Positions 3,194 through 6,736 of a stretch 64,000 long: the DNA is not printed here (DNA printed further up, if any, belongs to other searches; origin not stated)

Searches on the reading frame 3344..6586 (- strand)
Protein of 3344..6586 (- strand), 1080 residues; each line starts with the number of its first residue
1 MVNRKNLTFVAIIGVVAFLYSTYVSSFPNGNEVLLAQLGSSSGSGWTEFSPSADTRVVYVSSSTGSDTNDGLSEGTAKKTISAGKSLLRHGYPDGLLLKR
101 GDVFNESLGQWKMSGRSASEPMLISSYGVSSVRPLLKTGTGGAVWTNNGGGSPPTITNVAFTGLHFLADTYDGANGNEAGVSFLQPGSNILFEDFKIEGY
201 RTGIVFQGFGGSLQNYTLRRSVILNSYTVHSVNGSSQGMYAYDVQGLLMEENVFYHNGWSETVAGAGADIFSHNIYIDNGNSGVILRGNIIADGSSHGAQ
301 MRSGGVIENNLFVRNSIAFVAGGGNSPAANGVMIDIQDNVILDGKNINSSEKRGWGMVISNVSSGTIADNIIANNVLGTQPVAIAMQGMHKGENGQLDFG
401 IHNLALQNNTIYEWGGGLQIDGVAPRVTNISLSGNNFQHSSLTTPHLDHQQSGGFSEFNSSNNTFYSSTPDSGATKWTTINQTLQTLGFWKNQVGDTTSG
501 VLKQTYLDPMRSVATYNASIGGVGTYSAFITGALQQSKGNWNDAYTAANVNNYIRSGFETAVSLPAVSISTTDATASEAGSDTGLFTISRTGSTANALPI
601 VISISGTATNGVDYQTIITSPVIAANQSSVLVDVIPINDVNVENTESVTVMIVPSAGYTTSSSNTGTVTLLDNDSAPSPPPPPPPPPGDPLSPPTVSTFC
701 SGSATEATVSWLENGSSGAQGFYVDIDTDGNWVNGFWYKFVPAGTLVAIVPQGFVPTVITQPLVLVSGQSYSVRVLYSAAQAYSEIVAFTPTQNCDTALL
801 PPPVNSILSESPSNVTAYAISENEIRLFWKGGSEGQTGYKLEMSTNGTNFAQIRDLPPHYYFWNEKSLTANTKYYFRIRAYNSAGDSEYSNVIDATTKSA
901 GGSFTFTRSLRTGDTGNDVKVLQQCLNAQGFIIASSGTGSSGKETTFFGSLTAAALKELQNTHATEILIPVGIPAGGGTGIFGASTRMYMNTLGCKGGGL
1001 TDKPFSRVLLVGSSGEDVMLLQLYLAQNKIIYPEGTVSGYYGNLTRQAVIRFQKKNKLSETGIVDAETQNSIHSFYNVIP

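Call 25: find_encoding_contigs(protein=window:3344-6586:-, flank=10000, max_places=6)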
Protein window:3344-6586:- (1080 aa): 7 contigs read that carry it; 2 places shown.
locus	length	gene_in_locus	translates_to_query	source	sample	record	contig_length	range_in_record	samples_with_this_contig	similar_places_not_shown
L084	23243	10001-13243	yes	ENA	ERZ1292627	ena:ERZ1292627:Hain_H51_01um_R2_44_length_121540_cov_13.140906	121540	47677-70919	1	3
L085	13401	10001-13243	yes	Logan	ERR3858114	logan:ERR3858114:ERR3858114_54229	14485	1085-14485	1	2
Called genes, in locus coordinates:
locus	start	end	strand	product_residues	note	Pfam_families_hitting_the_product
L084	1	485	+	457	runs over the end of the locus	PF00512:HisKA, PF02518:HATPase_c, PF00072:Response_reg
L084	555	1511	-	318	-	PF01933:CofD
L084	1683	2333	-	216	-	PF02142:MGS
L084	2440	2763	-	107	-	-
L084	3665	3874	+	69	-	-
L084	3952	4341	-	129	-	-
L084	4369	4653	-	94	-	-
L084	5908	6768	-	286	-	PF01551:Peptidase_M23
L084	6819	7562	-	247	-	PF13529:Peptidase_C39_2, PF03412:Peptidase_C39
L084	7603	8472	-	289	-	PF08239:SH3_3 (faint), PF03734:YkuD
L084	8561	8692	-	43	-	-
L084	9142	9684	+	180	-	PF01300:Sua5_yciO_yrdC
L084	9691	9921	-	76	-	-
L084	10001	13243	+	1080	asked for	PF00041:fn3, PF01471:PG_binding_1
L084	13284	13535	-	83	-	PF13376:OmdA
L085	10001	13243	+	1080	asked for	PF00041:fn3, PF01471:PG_binding_1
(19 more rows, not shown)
